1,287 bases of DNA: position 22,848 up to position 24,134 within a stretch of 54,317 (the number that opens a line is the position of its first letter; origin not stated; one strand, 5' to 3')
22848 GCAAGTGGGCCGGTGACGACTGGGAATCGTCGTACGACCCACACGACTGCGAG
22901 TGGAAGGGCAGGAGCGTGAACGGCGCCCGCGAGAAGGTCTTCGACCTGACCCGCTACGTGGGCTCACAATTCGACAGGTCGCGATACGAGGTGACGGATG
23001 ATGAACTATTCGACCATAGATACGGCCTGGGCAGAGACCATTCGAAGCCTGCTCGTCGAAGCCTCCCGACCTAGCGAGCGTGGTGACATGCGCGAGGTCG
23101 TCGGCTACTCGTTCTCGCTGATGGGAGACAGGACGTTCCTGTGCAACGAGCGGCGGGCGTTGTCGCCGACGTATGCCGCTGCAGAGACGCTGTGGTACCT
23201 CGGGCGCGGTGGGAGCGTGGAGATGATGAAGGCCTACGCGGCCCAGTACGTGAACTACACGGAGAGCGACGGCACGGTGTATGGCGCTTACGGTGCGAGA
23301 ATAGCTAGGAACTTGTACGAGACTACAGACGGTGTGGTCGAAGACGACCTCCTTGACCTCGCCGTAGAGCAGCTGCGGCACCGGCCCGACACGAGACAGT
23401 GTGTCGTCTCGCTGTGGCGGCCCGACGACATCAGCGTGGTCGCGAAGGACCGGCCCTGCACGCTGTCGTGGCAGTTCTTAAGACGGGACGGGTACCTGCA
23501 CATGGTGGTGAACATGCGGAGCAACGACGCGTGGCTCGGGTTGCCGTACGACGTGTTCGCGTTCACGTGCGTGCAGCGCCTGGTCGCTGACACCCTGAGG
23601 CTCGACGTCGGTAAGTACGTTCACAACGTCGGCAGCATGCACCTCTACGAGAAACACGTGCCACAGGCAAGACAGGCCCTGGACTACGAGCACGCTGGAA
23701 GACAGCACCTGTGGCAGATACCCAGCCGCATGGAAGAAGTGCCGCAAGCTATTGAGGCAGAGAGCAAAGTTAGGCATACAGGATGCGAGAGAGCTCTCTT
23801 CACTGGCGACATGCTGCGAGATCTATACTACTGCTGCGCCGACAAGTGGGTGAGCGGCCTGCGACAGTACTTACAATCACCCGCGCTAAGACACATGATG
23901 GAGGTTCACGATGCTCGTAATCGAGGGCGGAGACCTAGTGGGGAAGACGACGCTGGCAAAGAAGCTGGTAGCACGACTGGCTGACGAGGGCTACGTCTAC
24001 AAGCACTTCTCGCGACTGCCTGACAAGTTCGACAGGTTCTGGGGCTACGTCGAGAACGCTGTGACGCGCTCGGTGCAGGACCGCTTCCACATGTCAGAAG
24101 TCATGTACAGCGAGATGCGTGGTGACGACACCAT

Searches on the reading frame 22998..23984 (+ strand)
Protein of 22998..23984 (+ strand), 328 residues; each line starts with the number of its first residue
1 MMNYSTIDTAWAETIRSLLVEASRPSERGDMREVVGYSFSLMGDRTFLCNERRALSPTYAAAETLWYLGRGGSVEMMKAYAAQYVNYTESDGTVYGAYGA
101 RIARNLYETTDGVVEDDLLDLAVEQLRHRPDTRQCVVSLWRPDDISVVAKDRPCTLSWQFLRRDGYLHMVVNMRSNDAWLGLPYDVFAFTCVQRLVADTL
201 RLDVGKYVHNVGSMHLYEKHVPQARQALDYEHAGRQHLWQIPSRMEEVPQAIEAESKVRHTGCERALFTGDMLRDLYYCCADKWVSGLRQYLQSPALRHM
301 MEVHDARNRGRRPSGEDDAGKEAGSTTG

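Call 7: search_protein_families(library=pfam, proteins=[window:22998-23984:+], max_evalue=0.01)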
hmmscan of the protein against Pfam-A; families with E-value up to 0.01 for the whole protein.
window:22998-23984:+ (328 aa): 1 family
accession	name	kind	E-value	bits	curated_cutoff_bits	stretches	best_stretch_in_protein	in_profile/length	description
PF00303.24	Thymidylat_synt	-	5.3e-28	98.3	24.3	1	51-233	46-227/266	Thymidylate synthase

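Call 36: search_solved_structures(query=window:22998-23984:+, max_evalue=0.001, show_alignments=3)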
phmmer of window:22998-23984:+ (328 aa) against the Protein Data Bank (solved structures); distinct sequences matched with E-value up to 0.001: 127 (the best 60 are shown).
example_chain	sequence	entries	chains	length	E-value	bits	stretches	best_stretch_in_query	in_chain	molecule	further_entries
1bko_A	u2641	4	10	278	7.4e-26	94.4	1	84-243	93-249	THYMIDYLATE SYNTHASE A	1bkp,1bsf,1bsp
1b02_A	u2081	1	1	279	7.5e-26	94.4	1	84-243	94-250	PROTEIN (THYMIDYLATE SYNTHASE)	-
5jnh_A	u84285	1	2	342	8.8e-26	94.2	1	6-229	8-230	CMP 5-hydroxymethylase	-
5b6d_A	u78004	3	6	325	9.7e-26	94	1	9-230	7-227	CMP 5-hydroxymethylase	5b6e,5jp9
3uwl_A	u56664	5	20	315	4.7e-23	85.2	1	87-231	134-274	Thymidylate synthase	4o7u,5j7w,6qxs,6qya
1njc_A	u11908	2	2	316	4.3e-21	78.7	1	105-229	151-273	THYMIDYLATE SYNTHASE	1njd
6auj_A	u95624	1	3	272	8.8e-21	77.7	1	60-228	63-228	Thymidylate synthase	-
4dq1_A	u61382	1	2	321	1.4e-20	77.1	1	111-227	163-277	Thymidylate synthase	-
1tsx_A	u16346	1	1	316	1.5e-20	76.9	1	105-229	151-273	THYMIDYLATE SYNTHASE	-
1vza_A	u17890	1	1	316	2.1e-20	76.5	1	105-229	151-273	THYMIDYLATE SYNTHASE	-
1tda_A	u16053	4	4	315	2.1e-20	76.5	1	105-229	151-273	THYMIDYLATE SYNTHASE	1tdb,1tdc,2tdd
1vzb_A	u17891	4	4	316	2.1e-20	76.5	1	105-229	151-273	THYMIDYLATE SYNTHASE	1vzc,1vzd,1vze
1tsy_A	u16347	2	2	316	2.1e-20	76.5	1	105-229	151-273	THYMIDYLATE SYNTHASE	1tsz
1bp0_A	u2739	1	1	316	2.1e-20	76.5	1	105-229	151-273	PROTEIN (THYMIDYLATE SYNTHASE)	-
1lca_A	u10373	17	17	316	2.1e-20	76.5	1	105-229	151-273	THYMIDYLATE SYNTHASE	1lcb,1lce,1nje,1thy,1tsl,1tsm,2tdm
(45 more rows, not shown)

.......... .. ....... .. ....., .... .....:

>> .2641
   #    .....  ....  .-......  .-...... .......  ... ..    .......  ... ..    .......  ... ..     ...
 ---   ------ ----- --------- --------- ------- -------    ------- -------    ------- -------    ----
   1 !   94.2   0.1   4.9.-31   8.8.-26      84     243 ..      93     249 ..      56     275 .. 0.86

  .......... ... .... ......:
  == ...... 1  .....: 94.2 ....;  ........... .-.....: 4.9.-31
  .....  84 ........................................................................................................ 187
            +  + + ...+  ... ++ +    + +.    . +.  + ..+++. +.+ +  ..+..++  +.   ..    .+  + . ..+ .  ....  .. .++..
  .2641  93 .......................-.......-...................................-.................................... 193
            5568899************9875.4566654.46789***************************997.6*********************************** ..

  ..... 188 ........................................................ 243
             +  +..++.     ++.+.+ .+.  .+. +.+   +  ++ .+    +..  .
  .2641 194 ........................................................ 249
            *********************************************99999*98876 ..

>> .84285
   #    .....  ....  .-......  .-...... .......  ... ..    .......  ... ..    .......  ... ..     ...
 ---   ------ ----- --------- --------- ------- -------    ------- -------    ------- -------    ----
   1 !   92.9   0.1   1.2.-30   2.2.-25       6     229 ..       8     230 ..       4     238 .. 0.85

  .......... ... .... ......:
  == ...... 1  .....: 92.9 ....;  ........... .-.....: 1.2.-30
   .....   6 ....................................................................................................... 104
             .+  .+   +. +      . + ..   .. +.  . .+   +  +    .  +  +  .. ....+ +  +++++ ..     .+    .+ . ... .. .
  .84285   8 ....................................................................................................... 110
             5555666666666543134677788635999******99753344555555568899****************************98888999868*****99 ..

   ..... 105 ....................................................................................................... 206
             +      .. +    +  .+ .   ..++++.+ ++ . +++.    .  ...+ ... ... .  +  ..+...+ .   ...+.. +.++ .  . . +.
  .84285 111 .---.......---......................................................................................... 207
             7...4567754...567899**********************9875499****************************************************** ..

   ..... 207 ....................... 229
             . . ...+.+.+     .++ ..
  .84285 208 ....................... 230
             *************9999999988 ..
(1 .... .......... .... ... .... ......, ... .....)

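Call 82: find_related_loci(query=A7, collection=viral_contigs, flank=3000)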
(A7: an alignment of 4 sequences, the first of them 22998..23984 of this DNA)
Query A7 (328 aa) in viral_contigs; peptide patterns used: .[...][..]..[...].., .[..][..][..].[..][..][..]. (x = any residue, [..] = any of these).
279 stretches matched a pattern; 233 encode a relative of the query (tblastn E <= 1e-3); the best 80 are kept; 80 distinct loci.
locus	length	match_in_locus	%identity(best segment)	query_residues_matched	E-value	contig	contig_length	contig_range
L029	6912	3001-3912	43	4-302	2e-70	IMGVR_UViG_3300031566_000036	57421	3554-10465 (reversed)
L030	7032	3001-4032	44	1-312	2e-68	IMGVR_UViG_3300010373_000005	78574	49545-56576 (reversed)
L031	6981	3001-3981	42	4-323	1e-63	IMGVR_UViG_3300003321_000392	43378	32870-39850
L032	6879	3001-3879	42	1-293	7e-63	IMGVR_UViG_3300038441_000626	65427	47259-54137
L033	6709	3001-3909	41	1-294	2e-61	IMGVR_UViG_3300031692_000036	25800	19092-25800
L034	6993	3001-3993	38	4-298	8e-60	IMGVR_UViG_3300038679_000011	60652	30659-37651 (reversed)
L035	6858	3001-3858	39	1-283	3e-59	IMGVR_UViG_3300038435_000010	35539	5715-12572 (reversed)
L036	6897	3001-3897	42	4-283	5e-59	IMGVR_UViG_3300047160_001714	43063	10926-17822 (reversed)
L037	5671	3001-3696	43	4-232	2e-57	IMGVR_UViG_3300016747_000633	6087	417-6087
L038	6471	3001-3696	43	4-232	2e-57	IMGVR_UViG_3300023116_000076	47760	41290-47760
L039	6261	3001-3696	43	4-232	2e-57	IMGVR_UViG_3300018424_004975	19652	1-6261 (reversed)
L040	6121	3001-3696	43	4-232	2e-57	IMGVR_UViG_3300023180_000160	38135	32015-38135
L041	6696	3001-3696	43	4-232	2e-57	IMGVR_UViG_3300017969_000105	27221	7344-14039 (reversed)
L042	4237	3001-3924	40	4-305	6e-55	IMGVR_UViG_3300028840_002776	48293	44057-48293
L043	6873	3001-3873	44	4-284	8e-71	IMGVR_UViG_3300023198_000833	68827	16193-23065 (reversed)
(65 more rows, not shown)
